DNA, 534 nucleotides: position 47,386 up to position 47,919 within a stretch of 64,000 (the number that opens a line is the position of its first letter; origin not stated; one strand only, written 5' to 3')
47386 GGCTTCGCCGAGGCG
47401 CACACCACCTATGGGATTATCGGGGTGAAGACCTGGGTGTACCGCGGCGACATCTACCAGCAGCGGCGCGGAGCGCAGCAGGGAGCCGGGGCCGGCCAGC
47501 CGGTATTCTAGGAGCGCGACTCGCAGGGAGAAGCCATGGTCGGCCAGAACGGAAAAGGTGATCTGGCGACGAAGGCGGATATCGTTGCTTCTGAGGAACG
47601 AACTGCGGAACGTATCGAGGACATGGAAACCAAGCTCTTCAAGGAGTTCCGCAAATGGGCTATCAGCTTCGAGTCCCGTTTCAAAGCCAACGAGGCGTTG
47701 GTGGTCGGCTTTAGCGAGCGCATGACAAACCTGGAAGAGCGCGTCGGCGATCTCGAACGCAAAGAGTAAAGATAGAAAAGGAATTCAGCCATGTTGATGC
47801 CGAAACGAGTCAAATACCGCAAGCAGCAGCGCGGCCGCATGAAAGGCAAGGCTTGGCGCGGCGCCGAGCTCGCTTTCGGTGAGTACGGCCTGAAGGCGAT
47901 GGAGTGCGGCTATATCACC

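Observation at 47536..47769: Extra 77-aa coiled-coil ORF inserted between rpsC (S3) and rplP (L16) in the S10 operon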

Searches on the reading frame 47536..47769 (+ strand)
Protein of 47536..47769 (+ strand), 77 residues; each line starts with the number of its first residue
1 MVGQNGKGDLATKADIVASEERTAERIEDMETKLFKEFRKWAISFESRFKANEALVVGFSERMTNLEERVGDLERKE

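Call 3: search_protein_families(library=pfam, proteins=[window:47536-47769:+], max_evalue=1)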
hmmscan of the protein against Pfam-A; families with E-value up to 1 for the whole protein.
window:47536-47769:+ (77 aa): 0 families

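Call 4: search_protein_families(library=ncbifam, proteins=[window:47536-47769:+], max_evalue=10)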
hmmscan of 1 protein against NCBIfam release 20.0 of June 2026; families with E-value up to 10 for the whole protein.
window:47536-47769:+ (77 aa): 1 family
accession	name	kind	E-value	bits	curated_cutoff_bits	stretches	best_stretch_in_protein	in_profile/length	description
TIGR02976.1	phageshock_pspB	equivalog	0.15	12.4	51.7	1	55-75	43-63/75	envelope stress response membrane protein PspB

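Call 6: find_homologous_proteins(query=window:47536-47766:+, max_evalue=0.01)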
Query window:47536-47766:+ (77 aa): 84 proteins with E <= 0.01 among 87 candidates.
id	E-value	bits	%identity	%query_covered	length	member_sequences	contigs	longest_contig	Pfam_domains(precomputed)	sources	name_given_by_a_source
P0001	4.0e-41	155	100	100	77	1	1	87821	-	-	-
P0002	1.8e-34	134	87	97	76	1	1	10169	-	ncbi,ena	-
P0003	2.1e-33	131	84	97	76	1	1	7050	-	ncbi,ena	-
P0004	2.1e-24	102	71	96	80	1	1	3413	-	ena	-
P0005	2.0e-23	99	68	97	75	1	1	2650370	-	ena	-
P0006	9.1e-23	97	69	96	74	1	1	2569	-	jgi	jgi:hypothetical protein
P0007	5.3e-21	92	70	87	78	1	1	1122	-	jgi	jgi:hypothetical protein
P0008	3.5e-20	89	71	86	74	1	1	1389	-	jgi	jgi:hypothetical protein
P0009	5.4e-20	88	74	88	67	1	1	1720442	-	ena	-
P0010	5.5e-20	88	85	69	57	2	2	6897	-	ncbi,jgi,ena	jgi:hypothetical protein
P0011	7.6e-19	85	70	87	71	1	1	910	-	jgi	jgi:hypothetical protein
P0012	1.1e-18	84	70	87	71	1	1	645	-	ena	-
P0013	1.7e-18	84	66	83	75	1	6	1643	-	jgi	jgi:hypothetical protein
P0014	1.8e-18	84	68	86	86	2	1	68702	-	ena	-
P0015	2.0e-18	83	72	83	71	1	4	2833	-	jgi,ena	-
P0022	5.6e-18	82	64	91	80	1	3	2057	PF10805.15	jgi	jgi:hypothetical protein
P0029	2.0e-17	80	79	69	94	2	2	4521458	-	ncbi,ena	-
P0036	4.8e-17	79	80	71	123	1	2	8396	-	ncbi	-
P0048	4.1e-16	76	75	69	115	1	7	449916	-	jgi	jgi:hypothetical protein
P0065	1.3e-14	71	79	62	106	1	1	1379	PF10805.15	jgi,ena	-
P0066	2.0e-14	71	67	74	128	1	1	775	PF10805.15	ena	-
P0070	8.2e-14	69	74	61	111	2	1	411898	-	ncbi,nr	ncbi:MAG TPA: hypothetical protein VHU83_08840 [Bryobacteraceae bacterium]|nr:hypothetical protein [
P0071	8.9e-14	69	74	61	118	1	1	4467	PF10805.15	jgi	jgi:phage shock protein A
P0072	9.4e-14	69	74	61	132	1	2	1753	PF10805.15,PF02646.23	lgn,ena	-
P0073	3.1e-13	67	65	74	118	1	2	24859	PF10805.15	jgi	jgi:chromosome segregation ATPase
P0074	2.9e-12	64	78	58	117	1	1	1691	PF10805.15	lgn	-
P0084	6.8e-7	47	47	83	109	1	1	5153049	-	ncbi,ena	-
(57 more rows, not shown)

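Call 11: find_encoding_contigs(protein=P0002, flank=4000, max_places=3)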
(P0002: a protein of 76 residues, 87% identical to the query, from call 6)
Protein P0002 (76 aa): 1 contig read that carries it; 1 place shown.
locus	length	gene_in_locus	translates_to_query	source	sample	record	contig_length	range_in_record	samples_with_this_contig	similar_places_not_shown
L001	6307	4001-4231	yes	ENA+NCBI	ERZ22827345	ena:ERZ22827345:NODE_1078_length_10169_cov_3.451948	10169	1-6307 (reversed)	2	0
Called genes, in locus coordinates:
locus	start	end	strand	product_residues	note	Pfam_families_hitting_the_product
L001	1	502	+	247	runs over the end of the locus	PF00297:Ribosomal_L3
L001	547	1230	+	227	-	PF00573:Ribosomal_L4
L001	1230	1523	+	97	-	PF00276:Ribosomal_L23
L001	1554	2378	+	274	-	PF00181:Ribosomal_L2_N, PF03947:Ribosomal_L2_C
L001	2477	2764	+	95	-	PF00203:Ribosomal_S19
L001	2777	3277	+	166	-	PF00237:Ribosomal_L22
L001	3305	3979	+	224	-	PF07650:KH_2, PF00189:Ribosomal_S3_C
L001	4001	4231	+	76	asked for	-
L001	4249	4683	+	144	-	PF00252:Ribosomal_L16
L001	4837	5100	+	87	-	PF00831:Ribosomal_L29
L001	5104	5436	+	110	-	PF00366:Ribosomal_S17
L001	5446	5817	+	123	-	PF00238:Ribosomal_L14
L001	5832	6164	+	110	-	PF17136:ribosomal_L24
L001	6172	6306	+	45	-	?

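Call 12: find_encoding_contigs(protein=P0005, flank=4000, max_places=3)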
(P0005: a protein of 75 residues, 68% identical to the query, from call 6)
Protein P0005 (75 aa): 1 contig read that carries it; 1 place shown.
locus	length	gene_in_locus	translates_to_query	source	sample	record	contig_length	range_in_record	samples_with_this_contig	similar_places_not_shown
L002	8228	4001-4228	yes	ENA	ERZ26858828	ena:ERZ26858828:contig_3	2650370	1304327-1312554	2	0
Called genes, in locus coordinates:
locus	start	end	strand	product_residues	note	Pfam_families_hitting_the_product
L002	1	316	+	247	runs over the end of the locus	PF00297:Ribosomal_L3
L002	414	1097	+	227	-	PF00573:Ribosomal_L4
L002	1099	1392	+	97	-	PF00276:Ribosomal_L23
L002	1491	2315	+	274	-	PF00181:Ribosomal_L2_N, PF03947:Ribosomal_L2_C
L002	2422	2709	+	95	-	PF00203:Ribosomal_S19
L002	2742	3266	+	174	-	PF00237:Ribosomal_L22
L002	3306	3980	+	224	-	PF07650:KH_2, PF00189:Ribosomal_S3_C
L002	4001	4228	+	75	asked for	-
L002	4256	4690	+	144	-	PF00252:Ribosomal_L16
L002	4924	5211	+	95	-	PF00831:Ribosomal_L29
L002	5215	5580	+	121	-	-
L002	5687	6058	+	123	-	PF00238:Ribosomal_L14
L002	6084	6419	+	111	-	PF17136:ribosomal_L24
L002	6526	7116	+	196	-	PF00281:Ribosomal_L5, PF00673:Ribosomal_L5_C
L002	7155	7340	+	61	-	PF00253:Ribosomal_S14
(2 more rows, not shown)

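Call 13: find_encoding_contigs(protein=P0029, flank=4000, max_places=3)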
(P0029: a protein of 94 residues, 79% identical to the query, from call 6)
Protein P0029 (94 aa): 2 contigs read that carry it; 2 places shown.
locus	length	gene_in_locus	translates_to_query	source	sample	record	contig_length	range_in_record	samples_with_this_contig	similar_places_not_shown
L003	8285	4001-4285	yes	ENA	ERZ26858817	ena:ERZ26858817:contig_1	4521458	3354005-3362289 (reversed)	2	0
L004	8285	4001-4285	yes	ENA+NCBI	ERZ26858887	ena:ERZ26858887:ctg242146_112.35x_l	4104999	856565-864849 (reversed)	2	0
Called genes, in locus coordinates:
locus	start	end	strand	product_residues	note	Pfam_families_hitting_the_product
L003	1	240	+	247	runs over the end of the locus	PF00297:Ribosomal_L3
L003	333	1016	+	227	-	PF00573:Ribosomal_L4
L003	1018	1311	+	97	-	PF00276:Ribosomal_L23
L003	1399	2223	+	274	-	PF00181:Ribosomal_L2_N, PF03947:Ribosomal_L2_C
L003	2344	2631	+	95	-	PF00203:Ribosomal_S19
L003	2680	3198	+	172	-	PF00237:Ribosomal_L22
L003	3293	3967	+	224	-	PF07650:KH_2, PF00189:Ribosomal_S3_C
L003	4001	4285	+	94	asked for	-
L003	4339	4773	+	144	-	PF00252:Ribosomal_L16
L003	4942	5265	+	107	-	PF00831:Ribosomal_L29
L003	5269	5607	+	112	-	PF00366:Ribosomal_S17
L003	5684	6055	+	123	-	PF00238:Ribosomal_L14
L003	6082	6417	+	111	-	PF17136:ribosomal_L24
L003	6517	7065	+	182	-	PF00281:Ribosomal_L5, PF00673:Ribosomal_L5_C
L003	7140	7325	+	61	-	PF00253:Ribosomal_S14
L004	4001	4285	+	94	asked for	-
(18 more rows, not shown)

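Call 14: find_encoding_contigs(protein=P0070, flank=4000, max_places=3)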
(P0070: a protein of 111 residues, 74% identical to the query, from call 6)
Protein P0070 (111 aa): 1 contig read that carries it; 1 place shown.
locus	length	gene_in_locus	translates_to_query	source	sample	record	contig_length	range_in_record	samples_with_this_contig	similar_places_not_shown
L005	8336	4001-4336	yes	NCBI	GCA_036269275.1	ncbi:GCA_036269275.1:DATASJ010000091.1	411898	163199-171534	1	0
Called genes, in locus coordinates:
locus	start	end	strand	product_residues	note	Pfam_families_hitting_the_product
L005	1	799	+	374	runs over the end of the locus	PF01966:HD, PF13286:HD_assoc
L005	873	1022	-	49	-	-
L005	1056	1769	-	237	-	PF08032:SpoU_sub_bind, PF00588:SpoU_methylase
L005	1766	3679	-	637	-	PF01011:PQQ, PF13360:PQQ_2, PF13570:Beta-prop_ACSF4 (faint), PF13360:PQQ_2 (weak)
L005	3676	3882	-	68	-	-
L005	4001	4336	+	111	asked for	-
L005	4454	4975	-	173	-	PF01850:PIN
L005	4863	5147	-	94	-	PF04014:MazE_antitoxin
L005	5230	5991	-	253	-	PF00588:SpoU_methylase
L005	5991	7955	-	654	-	PF02784:Orn_Arg_deC_N, PF17810:Arg_decarb_HB, PF17944:Arg_decarbox_C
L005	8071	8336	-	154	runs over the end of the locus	PF00072:Response_reg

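Call 15: find_encoding_contigs(protein=P0084, flank=4000, max_places=3)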
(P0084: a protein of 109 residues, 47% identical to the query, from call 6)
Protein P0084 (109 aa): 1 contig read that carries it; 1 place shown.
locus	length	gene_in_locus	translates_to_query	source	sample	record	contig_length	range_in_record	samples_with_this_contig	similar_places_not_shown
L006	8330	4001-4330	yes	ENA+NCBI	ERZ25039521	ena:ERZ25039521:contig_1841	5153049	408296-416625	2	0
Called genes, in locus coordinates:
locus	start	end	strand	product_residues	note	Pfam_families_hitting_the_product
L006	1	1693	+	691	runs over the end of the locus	PF02824:TGS (weak), PF07973:tRNA_SAD, PF00587:tRNA-synt_2b, PF03129:HGTP_anticodon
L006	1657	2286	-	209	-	-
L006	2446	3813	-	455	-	PF10009:DUF2252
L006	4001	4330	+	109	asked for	-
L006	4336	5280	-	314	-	PF00294:PfkB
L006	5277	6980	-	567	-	PF01204:Trehalase, PF22422:MGH1-like_GH, PF01204:Trehalase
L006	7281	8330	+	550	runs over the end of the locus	-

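Call 17: find_related_loci(query=A1, collection=genome_contigs, flank=2500)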
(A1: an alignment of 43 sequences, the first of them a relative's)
Query A1 (77 aa) in genome_contigs; peptide patterns used: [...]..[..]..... (x = any residue, [..] = any of these).
45 stretches matched a pattern; 35 encode a relative of the query (tblastn E <= 1e-3); 35 distinct loci.
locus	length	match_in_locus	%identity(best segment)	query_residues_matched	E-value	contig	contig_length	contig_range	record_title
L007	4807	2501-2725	88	2-76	1e-40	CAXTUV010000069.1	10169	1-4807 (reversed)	MAG TPA_asm: uncultured Acidobacteriaceae bacterium isolate public_SRR14721999_metawrap_bin.1 genome assembly, contig: p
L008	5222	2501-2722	64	7-77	3e-24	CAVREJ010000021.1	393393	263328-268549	MAG: uncultured Acidobacteriaceae bacterium isolate MFD10071.bin.1.76 genome assembly, contig: contig_69735, whole genom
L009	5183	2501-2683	73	13-75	8e-24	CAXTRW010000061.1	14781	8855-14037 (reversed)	MAG TPA_asm: uncultured Acidobacteriaceae bacterium isolate public_SRR14721966_metawrap_bin.3 genome assembly, contig: p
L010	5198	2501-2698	67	11-76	2e-23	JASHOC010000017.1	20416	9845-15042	MAG: Acidobacteriaceae bacterium isolate JOPF013 JOPF_AWAY_contig_54839, whole genome shotgun sequence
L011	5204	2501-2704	62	9-76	8e-23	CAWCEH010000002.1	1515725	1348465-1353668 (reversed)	MAG: uncultured Acidobacteriaceae bacterium isolate MFD09286.bin.1.255 genome assembly, contig: contig_28495, whole geno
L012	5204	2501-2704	62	9-76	7e-23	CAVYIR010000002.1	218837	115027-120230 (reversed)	MAG: uncultured Acidobacteriaceae bacterium isolate MFD05377.bin.1.126 genome assembly, contig: contig_139935, whole gen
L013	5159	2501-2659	77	25-77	1e-22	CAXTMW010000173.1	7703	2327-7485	MAG TPA_asm: uncultured Acidobacteriaceae bacterium isolate public_SRR14722157_metawrap_bin.1 genome assembly, contig: p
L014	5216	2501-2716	63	9-76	1e-22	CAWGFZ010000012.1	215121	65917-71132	MAG: uncultured Acidobacteriaceae bacterium isolate MFD03044.bin.1.111 genome assembly, contig: contig_48414, whole geno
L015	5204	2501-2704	61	7-76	2e-22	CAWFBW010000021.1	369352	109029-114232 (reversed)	MAG: uncultured Acidobacteriaceae bacterium isolate MFD00822.bin.2.97 genome assembly, contig: contig_82462, whole genom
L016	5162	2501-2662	74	21-74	3e-22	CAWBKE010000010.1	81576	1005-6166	MAG: uncultured Acidobacteriaceae bacterium isolate MFD03044.bin.1.102 genome assembly, contig: contig_29061, whole geno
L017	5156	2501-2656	75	25-76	4e-22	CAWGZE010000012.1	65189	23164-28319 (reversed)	MAG: uncultured Acidobacteriaceae bacterium isolate MFD01716.bin.2.16 genome assembly, contig: contig_19240, whole genom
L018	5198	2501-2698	62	11-76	5e-22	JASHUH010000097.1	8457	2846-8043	MAG: Acidobacteriaceae bacterium isolate JOPF174 JOPF_N14C_contig_54729, whole genome shotgun sequence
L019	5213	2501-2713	59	9-75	8e-22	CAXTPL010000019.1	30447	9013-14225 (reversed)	MAG TPA_asm: uncultured Acidobacteriaceae bacterium isolate public_SRR14722101_metawrap_bin.1 genome assembly, contig: p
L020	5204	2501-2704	59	11-74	3e-21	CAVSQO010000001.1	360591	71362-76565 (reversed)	MAG: uncultured Acidobacteriaceae bacterium isolate MFD05705.bin.1.32 genome assembly, contig: contig_12080, whole genom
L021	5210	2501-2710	56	9-74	5e-20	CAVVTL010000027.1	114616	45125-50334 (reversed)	MAG: uncultured Acidobacteriaceae bacterium isolate MFD04428.bin.2.58 genome assembly, contig: contig_64246, whole genom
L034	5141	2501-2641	43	29-75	2e-10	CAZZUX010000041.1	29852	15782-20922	MAG: uncultured Ktedonobacteraceae bacterium isolate Green_M.bin.1 genome assembly, contig: NODE_44_length_29852_cov_7.8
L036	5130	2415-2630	36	7-77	4e-10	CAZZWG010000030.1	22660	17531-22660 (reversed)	MAG: Verrucomicrobia bacterium Tous-C9LFEB isolate Brown_J.bin.1 genome assembly, contig: NODE_436_length_22660_cov_12.1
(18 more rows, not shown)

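Call 23: search_protein_families(library=pfam, proteins=[P0073, P0071, P0022, P0084, P0036, P0048], max_evalue=1)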
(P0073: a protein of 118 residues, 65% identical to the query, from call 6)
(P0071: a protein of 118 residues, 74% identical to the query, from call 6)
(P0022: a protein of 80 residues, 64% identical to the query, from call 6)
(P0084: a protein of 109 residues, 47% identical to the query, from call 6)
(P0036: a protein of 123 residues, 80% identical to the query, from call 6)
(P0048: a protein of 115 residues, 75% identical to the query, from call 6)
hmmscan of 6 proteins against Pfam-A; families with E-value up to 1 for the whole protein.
P0073 (118 aa): 51 families (the best 25 are shown)
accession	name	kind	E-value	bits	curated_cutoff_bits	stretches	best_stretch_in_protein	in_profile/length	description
PF18982.5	JetA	-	0.00026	20.1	26.2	1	17-57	230-270/434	Wadjet protein JetA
PF02601.20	Exonuc_VII_L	-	0.0013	18.8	35.9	1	5-70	155-217/315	Exonuclease VII, large subunit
PF07195.17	FliD_C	-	0.0021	18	25.4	1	9-58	176-226/236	Flagellar hook-associated protein 2 C-terminus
PF23991.1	DUF7310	-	0.0022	18.8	40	1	23-51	24-52/83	Coiled-coil region of unknown function (DUF7310)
PF19220.6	Rod_CreS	-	0.0052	16.3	100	1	4-61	9-66/359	Crescentin, rod domain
PF03999.17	MAP65_ASE1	-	0.0056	15.9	26.9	1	11-98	143-234/477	Microtubule associated protein (MAP65/ASE1 family)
PF00261.25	Tropomyosin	-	0.0065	16.4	38.6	1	12-58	178-224/242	Tropomyosin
PF08385.17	DHC_N1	-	0.0067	15.5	28.3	1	4-76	257-329/562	Dynein heavy chain, N-terminal region 1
PF12795.12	MscS_porin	-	0.0069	16.5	34.4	1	4-54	81-131/238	Mechanosensitive ion channel porin domain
PF06419.17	COG6_N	-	0.014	15.9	27.4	1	17-62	35-80/114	Conserved oligomeric complex COG6, N-terminal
PF08614.16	ATG16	-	0.015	15.9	33.7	1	11-68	98-155/200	Autophagy protein 16 (ATG16)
PF10241.14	KxDL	-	0.017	15.9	27.2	1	5-54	31-80/86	Uncharacterized conserved protein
PF13874.11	Nup54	-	0.023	15.2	30.5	1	13-70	27-84/140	Nucleoporin complex subunit 54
PF08649.15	DASH_Dad1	-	0.024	15.3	31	0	31-61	10-40/55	DASH complex subunit Dad1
PF07889.17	DUF1664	-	0.035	14.6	34.6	1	5-52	38-96/124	Protein of unknown function (DUF1664)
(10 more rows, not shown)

P0071 (118 aa): 34 families (the best 25 are shown)
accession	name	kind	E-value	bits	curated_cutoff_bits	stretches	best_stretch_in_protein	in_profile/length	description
PF02601.20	Exonuc_VII_L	-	0.0012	18.9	35.9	1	4-75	147-218/315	Exonuclease VII, large subunit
PF23991.1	DUF7310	-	0.0018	19.1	40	1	13-60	31-78/83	Coiled-coil region of unknown function (DUF7310)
PF23067.1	MG280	-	0.0031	17.5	27.4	1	21-73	67-116/259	Uncharacterised protein MG280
PF00261.25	Tropomyosin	-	0.0044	16.9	38.6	1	11-112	96-203/242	Tropomyosin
PF04108.17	ATG17_like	-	0.0047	16.9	43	1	4-68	115-180/355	Autophagy protein ATG17-like domain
PF06160.17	EzrA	-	0.0067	15.2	39.6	1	4-110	281-392/557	Septation ring formation regulator, EzrA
PF10241.14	KxDL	-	0.0078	16.9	27.2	1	7-57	29-79/86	Uncharacterized conserved protein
PF13166.12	AAA_13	-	0.011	14.8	36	1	5-106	287-392/713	AAA domain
PF02646.22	RmuC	-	0.012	15.2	26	1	20-61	227-268/291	RmuC family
PF10368.14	YkyA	-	0.015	15.4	28.8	1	3-97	31-126/186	Putative cell-wall binding lipoprotein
PF05929.16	Phage_GPO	-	0.018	15.1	33.6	1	7-65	174-232/268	Phage capsid scaffolding protein (GPO) serine peptidase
PF11932.13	DUF3450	-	0.025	14.3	32.6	1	4-72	36-104/241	Protein of unknown function (DUF3450)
PF14479.11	HeLo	-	0.029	14.6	23.2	1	6-102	76-176/205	Prion-inhibition and propagation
PF01519.22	DUF16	-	0.034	15.1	40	1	11-57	37-100/104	Protein of unknown function DUF16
PF20667.3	Sec10_N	-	0.037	14.6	27.4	1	6-56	29-79/118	Exocyst complex component Sec10, N-terminal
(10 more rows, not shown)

P0022 (80 aa): 4 families
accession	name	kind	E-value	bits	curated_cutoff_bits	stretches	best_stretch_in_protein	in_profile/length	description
PF12731.12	Mating_N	-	0.089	13.3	21.4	1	10-70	11-78/95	Mating-type protein beta 1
PF07889.17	DUF1664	-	0.22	12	34.6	1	13-78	53-117/124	Protein of unknown function (DUF1664)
PF14612.12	Ino80_Iec3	-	0.35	11.5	27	1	37-75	5-35/70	IEC3 subunit of the Ino80 complex, chromatin re-modelling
PF23991.1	DUF7310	-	0.46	11.5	40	0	60-78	28-46/83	Coiled-coil region of unknown function (DUF7310)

P0084 (109 aa): 1 family
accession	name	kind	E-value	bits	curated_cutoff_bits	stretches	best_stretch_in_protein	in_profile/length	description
PF10400.15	Vir_act_alpha_C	-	0.81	10.9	22.4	0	76-107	2-33/78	Virulence activator alpha C-term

P0036 (123 aa): 0 families

P0048 (115 aa): 2 families
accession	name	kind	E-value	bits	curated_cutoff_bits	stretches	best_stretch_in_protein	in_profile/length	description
PF01442.23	Apolipoprotein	-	0.027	14.6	90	1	10-112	34-137/190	Apolipoprotein A1/A4/E domain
PF03037.21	KMP11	-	0.063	14.5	28.3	1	14-57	40-83/90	Kinetoplastid membrane protein 11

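Call 32: predict_structure(alignment_id=A1)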
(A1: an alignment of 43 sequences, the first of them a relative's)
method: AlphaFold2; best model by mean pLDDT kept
length: 77 residues; sequences in the alignment: 43
mean_pLDDT: 90.7   pTM: 0.54
mean pLDDT of the five models: 90.7, 89.3, 89.1, 86.4, 84.3
residues with pLDDT >= 90: 63; 70-90: 5; 50-70: 6; < 50: 3
segments of 3 or more residues with pLDDT < 50: none
pLDDT, mean of each block of 10 residues (from residue 1): 55 91 97 98 98 97 98 93
secondary structure, 60 per line:
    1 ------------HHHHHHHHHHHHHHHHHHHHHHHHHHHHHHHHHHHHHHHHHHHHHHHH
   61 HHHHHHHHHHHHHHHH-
elements in order: H13-76

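Call 37: search_protein_representatives(alignment_id=A1)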
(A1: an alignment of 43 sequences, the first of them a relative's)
Query: 43 sequences, 93 profile positions. Proteins with E-value up to 0.001 (for the whole library): 744; up to 1e-10: 119; up to 1e-30: 0. The best 150 are listed.
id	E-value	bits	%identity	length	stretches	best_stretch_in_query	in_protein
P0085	1.4e-28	114.7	-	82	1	24-90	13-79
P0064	9.1e-28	112.1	-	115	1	9-91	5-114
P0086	3.4e-26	107.1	-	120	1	14-92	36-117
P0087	8.7e-26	105.7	-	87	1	20-92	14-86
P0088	3.3e-25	103.9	-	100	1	22-90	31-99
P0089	1.8e-24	101.5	-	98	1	15-90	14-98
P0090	2.0e-24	101.4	-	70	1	25-91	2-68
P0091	4.4e-24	100.3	-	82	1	26-91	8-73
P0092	8.3e-24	99.4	-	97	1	7-90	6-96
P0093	3.0e-21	91.2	-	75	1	22-90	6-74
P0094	3.4e-21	91.1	-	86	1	12-90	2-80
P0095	2.2e-20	88.4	-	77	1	34-91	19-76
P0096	4.0e-20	87.6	-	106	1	7-90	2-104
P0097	2.2e-19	85.3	-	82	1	7-90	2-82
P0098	2.8e-19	84.9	-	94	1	34-91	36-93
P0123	7.1e-15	70.8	-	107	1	6-92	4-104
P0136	8.0e-14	67.4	-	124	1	6-92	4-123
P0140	1.2e-13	66.9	-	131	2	17-91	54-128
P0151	4.6e-13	65.0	-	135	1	16-92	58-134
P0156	5.0e-13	64.9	-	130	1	18-91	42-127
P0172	5.2e-12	61.6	-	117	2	17-90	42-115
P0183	1.6e-11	60.0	-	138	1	19-91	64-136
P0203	1.1e-10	57.4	-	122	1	12-91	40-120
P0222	3.9e-10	55.6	-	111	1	15-90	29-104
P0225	4.8e-10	55.3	-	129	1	5-90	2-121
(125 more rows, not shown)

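Call 39: search_protein_families(library=pfam, alignment_id=A2, max_evalue=0.01)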
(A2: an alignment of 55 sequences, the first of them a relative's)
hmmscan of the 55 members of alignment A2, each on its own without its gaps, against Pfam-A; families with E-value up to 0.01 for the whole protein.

A. member 1, P0001 (77 aa): 0 families

B. families by the number of members that match (of 55 scanned): 81 families (the first 25 are shown)
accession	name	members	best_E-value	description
PF01442.23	Apolipoprotein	15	4.2e-09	Apolipoprotein A1/A4/E domain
PF23991.1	DUF7310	15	6.1e-09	Coiled-coil region of unknown function (DUF7310)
PF07889.17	DUF1664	11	0.00012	Protein of unknown function (DUF1664)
PF04513.17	Baculo_PEP_C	9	1.7e-06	Baculovirus polyhedron envelope protein, PEP, C terminus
PF16326.10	ABC_tran_CTD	8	3.7e-05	ABC transporter C-terminal domain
PF16526.10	CLZ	5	4.5e-05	C-terminal leucine zipper domain of cyclic nucleotide-gated channels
PF10779.14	XhlA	5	0.00048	Haemolysin XhlA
PF00261.25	Tropomyosin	5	0.00073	Tropomyosin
PF05531.17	NPV_P10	4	8.5e-05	Nucleopolyhedrovirus P10 protein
PF02601.20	Exonuc_VII_L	4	0.00098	Exonuclease VII, large subunit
PF06825.17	HSBP1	3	3.3e-08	Heat shock factor binding protein 1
PF05377.16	FlaC_arch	3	0.00017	Flagella accessory protein C (FlaC)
PF14712.11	Snapin_Pallidin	3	0.00053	Snapin/Pallidin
PF01920.25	Prefoldin_2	3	0.0009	Prefoldin subunit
PF01519.22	DUF16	3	0.00098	Protein of unknown function DUF16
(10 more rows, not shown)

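Call 40: search_protein_families(library=ncbifam, alignment_id=A2, max_evalue=0.01)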
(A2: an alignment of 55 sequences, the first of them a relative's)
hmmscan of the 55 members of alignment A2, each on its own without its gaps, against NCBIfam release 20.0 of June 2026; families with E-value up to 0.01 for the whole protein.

A. member 1, P0001 (77 aa): 0 families

B. families by the number of members that match (of 55 scanned): 65 families (the first 25 are shown)
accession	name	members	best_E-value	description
NF047515.1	SpiroCoCo_C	11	0.00013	SpiroCoCo family coiled-coil protein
NF047516.1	LA_3659_fam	10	2e-06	LA_3659 family protein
NF047514.1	SpiroCoCo_N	10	2e-06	SpiroCoCo family coiled-coil protein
NF048001.1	GTP_morpho_1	9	1.7e-05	GTA head formation protein, RCAP_rcc01685 family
NF045487.1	ASRP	7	3.6e-07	archaea-specific SMC-related protein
TIGR02169.1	SMC_prok_A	7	2.1e-05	chromosome segregation protein SMC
TIGR02168.1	SMC_prok_B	7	0.00029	chromosome segregation protein SMC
NF053525.1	thylo_ssr2422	6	9.3e-05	ssr2422 family thylakoid membrane protein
NF053563.1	Rkd4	6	0.00031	arcadin-4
NF003034.1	PRK03918.1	4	0.00037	DNA double-strand break repair ATPase Rad50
TIGR02978.1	phageshock_pspC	4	0.00038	envelope stress response membrane protein PspC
NF002572.0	PRK02224.1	4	0.0009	DNA double-strand break repair ATPase Rad50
NF052682.1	morpho_FcmC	4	0.001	filament morphology membrane protein FcmC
NF041034.1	Rad50_Sulf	3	0.00047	DNA double-strand break repair ATPase Rad50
TIGR04211.1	SH3_and_anchor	2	1.3e-05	TIGR04211 family SH3 domain-containing protein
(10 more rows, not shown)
